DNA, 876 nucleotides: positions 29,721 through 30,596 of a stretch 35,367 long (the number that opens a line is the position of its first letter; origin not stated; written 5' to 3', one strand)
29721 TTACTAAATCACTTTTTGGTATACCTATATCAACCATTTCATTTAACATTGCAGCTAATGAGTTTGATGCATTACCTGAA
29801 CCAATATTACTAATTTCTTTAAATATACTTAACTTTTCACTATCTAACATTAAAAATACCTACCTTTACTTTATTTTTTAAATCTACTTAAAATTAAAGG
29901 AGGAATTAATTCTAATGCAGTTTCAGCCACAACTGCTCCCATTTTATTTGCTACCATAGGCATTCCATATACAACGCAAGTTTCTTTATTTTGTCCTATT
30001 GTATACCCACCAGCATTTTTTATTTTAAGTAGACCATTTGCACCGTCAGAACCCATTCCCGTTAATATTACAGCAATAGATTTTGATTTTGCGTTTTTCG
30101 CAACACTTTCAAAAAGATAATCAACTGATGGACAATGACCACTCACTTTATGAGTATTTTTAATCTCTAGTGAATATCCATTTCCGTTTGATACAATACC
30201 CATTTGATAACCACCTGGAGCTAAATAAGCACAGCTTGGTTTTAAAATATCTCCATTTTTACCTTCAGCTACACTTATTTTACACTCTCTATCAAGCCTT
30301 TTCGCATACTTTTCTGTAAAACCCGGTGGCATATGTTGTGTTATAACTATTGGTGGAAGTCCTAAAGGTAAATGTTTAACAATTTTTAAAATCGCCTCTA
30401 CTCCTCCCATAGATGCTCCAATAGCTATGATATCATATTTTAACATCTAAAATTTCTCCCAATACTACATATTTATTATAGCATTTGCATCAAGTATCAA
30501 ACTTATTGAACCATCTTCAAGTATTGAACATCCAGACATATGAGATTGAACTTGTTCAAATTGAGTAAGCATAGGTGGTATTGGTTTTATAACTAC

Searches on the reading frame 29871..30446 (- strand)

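Call 67: search_protein_families(library=pfam, proteins=[window:29871-30446:-], max_evalue=0.001)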
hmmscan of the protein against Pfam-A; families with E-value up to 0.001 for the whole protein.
window:29871-30446:- (191 aa): 1 family
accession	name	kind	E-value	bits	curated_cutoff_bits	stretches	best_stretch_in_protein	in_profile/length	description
PF01339.22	CheB_methylest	-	1.1e-59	201.5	24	1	7-183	1-172/174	CheB methylesterase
